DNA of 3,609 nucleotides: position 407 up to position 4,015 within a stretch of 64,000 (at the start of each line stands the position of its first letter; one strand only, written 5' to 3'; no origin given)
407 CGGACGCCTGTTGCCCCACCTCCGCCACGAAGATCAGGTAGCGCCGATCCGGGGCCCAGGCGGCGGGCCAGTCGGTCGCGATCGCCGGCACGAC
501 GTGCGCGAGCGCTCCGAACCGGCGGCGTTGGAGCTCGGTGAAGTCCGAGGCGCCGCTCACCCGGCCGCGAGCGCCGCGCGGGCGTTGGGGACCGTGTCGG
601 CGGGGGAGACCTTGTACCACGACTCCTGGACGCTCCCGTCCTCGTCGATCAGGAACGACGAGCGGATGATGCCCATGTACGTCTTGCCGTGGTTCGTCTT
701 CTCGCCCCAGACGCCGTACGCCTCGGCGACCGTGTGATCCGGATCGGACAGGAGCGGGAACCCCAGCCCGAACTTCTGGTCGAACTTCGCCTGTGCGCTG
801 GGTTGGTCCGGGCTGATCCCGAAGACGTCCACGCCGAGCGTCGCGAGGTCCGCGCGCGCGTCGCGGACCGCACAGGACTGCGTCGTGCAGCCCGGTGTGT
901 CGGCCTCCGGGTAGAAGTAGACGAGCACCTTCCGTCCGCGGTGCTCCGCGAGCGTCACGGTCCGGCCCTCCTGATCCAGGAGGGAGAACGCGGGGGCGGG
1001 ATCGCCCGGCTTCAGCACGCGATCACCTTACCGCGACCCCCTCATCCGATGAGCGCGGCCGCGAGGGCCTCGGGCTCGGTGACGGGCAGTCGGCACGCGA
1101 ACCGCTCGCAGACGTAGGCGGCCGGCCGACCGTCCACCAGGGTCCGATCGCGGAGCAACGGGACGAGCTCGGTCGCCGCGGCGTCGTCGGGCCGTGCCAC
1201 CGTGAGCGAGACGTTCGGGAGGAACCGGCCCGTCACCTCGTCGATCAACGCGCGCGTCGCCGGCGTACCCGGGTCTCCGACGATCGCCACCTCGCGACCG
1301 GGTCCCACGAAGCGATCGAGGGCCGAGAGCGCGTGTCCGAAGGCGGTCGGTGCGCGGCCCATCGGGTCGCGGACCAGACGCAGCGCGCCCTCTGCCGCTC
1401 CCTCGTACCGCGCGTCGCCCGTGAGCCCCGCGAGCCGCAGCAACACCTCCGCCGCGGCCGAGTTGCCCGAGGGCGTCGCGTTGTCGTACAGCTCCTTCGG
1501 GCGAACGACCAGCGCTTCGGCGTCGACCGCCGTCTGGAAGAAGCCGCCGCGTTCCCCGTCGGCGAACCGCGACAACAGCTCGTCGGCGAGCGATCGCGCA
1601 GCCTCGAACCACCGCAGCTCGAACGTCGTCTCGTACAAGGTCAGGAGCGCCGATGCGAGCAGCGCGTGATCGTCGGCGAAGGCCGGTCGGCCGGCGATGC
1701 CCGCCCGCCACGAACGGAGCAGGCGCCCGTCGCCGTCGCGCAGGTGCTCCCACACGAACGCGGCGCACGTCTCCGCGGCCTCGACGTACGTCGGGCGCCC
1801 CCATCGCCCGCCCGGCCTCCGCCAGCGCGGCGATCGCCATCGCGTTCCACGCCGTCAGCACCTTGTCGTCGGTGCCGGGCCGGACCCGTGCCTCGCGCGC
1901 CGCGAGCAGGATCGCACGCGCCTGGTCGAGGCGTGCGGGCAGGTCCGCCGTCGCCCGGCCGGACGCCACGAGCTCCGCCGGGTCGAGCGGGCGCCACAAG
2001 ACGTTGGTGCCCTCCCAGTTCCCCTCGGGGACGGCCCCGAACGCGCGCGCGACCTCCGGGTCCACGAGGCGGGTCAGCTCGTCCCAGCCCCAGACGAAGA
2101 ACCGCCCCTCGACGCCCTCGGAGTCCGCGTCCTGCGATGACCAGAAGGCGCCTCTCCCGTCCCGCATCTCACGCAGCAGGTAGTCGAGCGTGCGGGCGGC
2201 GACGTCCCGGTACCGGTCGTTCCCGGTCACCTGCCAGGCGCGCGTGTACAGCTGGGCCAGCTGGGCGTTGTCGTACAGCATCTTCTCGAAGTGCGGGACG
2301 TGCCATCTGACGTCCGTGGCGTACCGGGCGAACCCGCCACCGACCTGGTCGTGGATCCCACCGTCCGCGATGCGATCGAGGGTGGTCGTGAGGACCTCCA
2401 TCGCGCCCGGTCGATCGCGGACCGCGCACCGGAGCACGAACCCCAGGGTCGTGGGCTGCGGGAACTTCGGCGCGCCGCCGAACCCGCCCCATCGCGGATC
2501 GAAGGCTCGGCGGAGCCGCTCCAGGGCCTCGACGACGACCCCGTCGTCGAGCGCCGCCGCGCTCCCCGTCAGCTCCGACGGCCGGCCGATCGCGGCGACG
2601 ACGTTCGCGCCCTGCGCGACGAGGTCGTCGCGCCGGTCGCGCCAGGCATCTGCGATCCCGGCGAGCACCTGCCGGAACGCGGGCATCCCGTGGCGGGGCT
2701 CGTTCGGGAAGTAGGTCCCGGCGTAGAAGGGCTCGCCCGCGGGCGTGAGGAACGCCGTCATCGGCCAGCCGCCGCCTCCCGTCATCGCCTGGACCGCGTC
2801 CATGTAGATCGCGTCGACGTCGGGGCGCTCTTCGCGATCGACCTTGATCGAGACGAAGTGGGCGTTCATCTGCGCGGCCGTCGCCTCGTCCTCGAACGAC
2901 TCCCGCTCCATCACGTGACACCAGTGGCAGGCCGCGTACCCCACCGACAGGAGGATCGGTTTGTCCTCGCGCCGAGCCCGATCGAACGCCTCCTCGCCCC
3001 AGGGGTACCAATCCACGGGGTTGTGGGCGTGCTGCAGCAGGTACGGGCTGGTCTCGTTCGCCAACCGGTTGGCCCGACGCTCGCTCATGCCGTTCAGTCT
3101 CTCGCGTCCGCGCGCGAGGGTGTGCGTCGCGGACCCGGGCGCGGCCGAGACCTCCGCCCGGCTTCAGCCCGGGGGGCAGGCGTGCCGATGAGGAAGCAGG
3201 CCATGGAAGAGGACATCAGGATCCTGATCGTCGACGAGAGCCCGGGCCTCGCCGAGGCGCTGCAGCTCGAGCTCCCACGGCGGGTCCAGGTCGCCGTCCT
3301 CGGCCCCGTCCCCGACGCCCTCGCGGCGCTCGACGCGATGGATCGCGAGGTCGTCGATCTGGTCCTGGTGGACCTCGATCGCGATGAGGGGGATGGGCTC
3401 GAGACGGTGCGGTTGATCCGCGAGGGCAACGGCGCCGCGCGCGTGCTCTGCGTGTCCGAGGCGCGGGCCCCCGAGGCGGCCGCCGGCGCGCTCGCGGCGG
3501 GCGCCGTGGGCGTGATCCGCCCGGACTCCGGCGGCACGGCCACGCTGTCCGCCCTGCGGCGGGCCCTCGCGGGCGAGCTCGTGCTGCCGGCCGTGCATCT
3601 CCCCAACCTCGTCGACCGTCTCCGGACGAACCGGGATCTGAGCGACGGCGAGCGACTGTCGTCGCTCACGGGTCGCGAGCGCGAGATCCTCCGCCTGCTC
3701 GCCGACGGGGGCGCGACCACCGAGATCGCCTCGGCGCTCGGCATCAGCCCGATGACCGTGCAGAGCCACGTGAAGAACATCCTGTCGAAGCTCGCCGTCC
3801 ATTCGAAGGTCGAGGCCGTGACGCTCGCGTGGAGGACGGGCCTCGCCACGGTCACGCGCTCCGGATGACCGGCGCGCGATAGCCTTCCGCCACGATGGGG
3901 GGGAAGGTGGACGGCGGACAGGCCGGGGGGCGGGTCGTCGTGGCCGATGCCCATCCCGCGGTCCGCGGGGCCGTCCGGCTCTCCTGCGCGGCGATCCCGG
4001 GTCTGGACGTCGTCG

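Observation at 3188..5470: Array of three consecutive orphan NarL/LuxR-family response regulators upstream of the Flp/Tad pilus locus; the third has lost the phospho-acceptor aspartate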

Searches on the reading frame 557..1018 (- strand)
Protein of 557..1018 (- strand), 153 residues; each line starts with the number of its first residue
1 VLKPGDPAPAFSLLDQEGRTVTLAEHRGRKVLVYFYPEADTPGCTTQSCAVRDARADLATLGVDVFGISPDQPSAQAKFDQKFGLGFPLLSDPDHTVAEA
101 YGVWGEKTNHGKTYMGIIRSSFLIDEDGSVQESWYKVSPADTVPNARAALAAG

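Call 44: search_protein_families(library=pfam, proteins=[window:557-1018:-], max_evalue=0.01)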
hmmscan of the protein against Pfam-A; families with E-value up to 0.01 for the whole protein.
window:557-1018:- (153 aa): 4 families
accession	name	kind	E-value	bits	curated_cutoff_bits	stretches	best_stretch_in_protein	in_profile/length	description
PF00578.27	AhpC-TSA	-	2.2e-38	131.4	26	1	4-132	1-123/124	AhpC/TSA family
PF08534.16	Redoxin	-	2.4e-28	99.2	26.6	1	3-150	1-148/148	Redoxin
PF02630.20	SCO1-SenC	-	0.0034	17.8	22.8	0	10-61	3-54/134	SCO1/SenC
PF13911.12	AhpC-TSA_2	-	0.0075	17.1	27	0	56-106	7-57/114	AhpC/TSA antioxidant enzyme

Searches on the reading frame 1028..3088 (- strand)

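Call 4: search_protein_families(library=pfam, proteins=[window:1028-3088:-], max_evalue=0.01)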
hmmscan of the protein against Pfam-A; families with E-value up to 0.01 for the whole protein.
window:1028-3088:- (686 aa): 3 families
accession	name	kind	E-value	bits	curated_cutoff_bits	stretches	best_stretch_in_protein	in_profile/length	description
PF03190.21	Thioredox_DsbH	-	6.1e-78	260.8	27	1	7-166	2-161/163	Protein of unknown function, DUF255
PF13899.12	Thioredoxin_7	-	2.5e-10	40.8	27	1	26-116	1-83/83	Thioredoxin-like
PF07470.19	Glyco_hydro_88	-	0.0032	17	26.6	1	255-318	56-121/352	Glycosyl Hydrolase Family 88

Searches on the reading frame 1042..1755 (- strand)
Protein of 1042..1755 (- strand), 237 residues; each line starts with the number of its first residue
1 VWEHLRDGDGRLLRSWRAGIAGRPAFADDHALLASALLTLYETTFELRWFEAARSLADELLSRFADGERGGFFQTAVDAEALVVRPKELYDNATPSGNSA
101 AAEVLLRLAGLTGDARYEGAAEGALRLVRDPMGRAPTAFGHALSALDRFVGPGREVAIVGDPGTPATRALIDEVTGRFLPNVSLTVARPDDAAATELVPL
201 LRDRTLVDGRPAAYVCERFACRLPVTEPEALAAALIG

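Call 44: search_protein_families(library=pfam, proteins=[window:1042-1755:-], max_evalue=0.01)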
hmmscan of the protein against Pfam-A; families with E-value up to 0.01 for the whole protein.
window:1042-1755:- (237 aa): 1 family
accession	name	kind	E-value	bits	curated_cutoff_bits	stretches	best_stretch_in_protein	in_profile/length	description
PF13522.11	GATase_6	-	0.0099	16.3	27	0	63-140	56-119/130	Glutamine amidotransferase domain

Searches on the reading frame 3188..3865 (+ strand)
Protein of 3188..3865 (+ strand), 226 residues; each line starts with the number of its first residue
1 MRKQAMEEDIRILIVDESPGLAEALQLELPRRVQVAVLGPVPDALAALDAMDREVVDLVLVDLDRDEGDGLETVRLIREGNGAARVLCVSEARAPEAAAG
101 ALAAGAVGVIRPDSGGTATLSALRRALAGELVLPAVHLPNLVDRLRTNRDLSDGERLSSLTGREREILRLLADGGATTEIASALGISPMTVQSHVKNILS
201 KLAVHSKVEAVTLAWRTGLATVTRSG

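Call 4: search_protein_families(library=pfam, proteins=[window:3188-3865:+], max_evalue=0.01)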
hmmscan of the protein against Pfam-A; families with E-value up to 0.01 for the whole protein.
window:3188-3865:+ (226 aa): 12 families
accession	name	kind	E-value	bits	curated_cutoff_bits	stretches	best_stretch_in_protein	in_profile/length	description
PF00196.25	GerE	-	2.8e-20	72.1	23.5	1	158-214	1-57/57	Bacterial regulatory proteins, luxR family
PF00072.30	Response_reg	-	3.3e-12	47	30.2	1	12-110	1-97/111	Response regulator receiver domain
PF04545.22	Sigma70_r4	-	3.1e-07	30.2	24.1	1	157-202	2-48/50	Sigma-70, region 4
PF08281.18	Sigma70_r4_2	-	8e-07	29.1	25.7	1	156-202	7-54/54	Sigma-70, region 4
PF13384.12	HTH_23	-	8.4e-06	25.9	24.6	1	166-196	9-39/50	Homeodomain-like domain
PF13551.12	HTH_29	-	4.2e-05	24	28.1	1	166-196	3-34/64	Winged helix-turn helix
PF04967.18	HTH_10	-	4.5e-05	23.6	23.1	1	178-203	27-52/53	HTH DNA binding domain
PF13412.12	HTH_24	-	0.0017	18.3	21.9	1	164-197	5-40/48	Winged helix-turn-helix DNA-binding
PF13518.12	HTH_28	-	0.0021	18.5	25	1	166-197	4-35/52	Helix-turn-helix domain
PF12840.13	HTH_20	-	0.0029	18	27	0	165-196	7-40/51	Helix-turn-helix domain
PF13936.12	HTH_38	-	0.006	16.7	27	0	160-196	5-42/44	Helix-turn-helix domain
PF02796.21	HTH_7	-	0.0097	16.5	23.8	0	165-191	12-38/45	Helix-turn-helix domain of resolvase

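Call 8: search_solved_structures(query=window:3188-3865:+, max_evalue=0.00001, show_alignments=2)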
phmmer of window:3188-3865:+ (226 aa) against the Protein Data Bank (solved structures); distinct sequences matched with E-value up to 0.00001: 33.
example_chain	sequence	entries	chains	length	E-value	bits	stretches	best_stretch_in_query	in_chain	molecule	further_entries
1a04_A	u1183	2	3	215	2e-24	89.3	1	7-212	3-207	NITRATE/NITRITE RESPONSE REGULATOR PROTEIN NARL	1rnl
5hev_A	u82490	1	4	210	3.4e-19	72.3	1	10-220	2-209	Response regulator protein VraR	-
7ve6_A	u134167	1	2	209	4.3e-17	65.4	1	10-218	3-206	Response regulator protein VraR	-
4gvp_A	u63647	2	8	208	4.8e-17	65.2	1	10-218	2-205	Response regulator protein vraR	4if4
4ldz_A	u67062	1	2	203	3.9e-14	55.7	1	12-215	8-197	Transcriptional regulatory protein DesR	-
3c3w_A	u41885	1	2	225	2.9e-11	46.4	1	30-214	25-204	TWO COMPONENT TRANSCRIPTIONAL REGULATORY PROTEIN DEVR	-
4yn8_A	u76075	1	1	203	3.1e-10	43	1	9-216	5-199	Response regulator ChrA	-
4wt0_B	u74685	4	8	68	5.6e-10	42.2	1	159-220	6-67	Response regulator receiver domain protein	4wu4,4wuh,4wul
7ve4_A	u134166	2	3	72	5.9e-10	42.1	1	156-219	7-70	DNA-binding response regulator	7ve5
8zwn_A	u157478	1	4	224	7.1e-10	41.9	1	10-217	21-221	DNA-binding transcriptional activator EvgA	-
5f64_A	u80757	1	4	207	7.2e-10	41.8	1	12-217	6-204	Positive transcription regulator EvgA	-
4wsz_A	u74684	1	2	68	7.7e-10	41.7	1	159-220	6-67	Response regulator receiver domain protein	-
2rnj_A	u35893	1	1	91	8.1e-10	41.7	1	155-218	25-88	Response regulator protein vraR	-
3cz5_A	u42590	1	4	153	8.3e-10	41.6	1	10-133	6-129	Two-component response regulator, LuxR family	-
5o8y_A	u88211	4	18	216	5.1e-09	39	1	10-210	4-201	Transcriptional regulatory protein RcsB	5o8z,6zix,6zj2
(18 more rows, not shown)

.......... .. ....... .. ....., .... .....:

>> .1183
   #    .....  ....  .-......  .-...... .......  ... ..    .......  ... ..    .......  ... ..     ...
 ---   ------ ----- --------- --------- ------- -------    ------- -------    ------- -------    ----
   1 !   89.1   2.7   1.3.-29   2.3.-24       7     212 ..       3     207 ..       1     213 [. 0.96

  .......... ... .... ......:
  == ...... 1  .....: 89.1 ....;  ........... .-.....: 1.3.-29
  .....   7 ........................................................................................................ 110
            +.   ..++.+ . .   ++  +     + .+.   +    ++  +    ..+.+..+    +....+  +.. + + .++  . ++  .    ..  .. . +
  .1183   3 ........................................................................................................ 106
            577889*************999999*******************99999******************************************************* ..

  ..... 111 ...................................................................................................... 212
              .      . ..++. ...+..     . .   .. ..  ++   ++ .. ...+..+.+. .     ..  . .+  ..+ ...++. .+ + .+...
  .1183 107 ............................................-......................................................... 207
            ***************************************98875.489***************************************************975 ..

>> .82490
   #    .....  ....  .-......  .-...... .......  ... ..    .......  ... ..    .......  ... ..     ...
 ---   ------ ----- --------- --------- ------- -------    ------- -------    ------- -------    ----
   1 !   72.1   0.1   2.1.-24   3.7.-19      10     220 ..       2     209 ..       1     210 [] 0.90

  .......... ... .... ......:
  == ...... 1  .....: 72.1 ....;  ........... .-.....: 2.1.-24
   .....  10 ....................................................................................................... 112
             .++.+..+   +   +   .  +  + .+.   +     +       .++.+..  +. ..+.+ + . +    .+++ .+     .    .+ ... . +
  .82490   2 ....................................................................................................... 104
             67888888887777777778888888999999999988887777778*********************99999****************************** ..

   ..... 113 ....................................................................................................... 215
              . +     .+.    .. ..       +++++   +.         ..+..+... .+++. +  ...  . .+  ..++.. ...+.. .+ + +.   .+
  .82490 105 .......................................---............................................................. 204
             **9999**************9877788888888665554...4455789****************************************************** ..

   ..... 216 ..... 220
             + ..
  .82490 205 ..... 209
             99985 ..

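Call 51: search_protein_families(library=ncbifam, proteins=[window:3188-3865:+], max_evalue=0.001)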
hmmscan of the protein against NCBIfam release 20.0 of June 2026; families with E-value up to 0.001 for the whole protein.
window:3188-3865:+ (226 aa): 36 families (the best 25 are shown)
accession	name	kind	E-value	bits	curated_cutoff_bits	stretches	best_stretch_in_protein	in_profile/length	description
NF007935.0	PRK10651.1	equivalog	4.3e-31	107.8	250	1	6-212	3-208/216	two-component system response regulator NarL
NF007708.0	PRK10403.1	equivalog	9.1e-23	80.8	343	1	10-213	7-207/215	nitrate/nitrite response regulator protein NarP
NF052445.1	RespRegMctR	equivalog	1.7e-22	79.9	300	1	10-217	2-202/205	two-component system response regulator MctR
NF047785.1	respo_reg_MadR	equivalog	1.2e-21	77.1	300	1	10-219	1-208/209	MadR family response regulator transcription factor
NF011896.0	PRK15369.1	equivalog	1.8e-21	76.7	242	1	9-219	3-209/211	two component system response regulator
NF007403.0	PRK09935.1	equivalog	8.9e-20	71.2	271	1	12-214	6-204/210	fimbria biosynthesis transcriptional regulator FimZ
NF007018.1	PRK09483.1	equivalog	4.3e-14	52.7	280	1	31-221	23-210/217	UvrY/SirA/GacA family response regulator transcription factor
TIGR03020.2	EpsA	equivalog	4.9e-14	52.6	170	1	125-212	152-243/247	XrtB/PEP-CTERM-associated transcriptional regulator EpsA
NF007685.0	PRK10360.1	equivalog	4.5e-13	49.4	258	1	19-210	15-188/196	response regulator transcription factor UhpA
NF007419.0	PRK09958.1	equivalog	8.4e-13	48.4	251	1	13-217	4-201/204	acid-sensing system DNA-binding response regulator EvgA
NF041830.1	RR_TF_ErdR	exception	1e-12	48.2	390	1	11-213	3-204/213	response regulator transcription factor ErdR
NF006900.1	PRK09390.1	equivalog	1e-12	48.1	255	1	6-218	1-201/203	response regulator FixJ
NF007505.1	PRK10100.1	equivalog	1.5e-12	47.6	250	1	108-214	95-199/204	biofilm master transcriptional regulator CsgD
TIGR03541.1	reg_near_HchA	equivalog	7.6e-12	45.2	215.6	1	143-218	155-230/232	PA1136 family autoinducer-binding transcriptional regulator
NF003420.0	PRK04841.1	equivalog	1.2e-10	40.1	537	1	140-214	819-893/903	HTH-type transcriptional regulator MalT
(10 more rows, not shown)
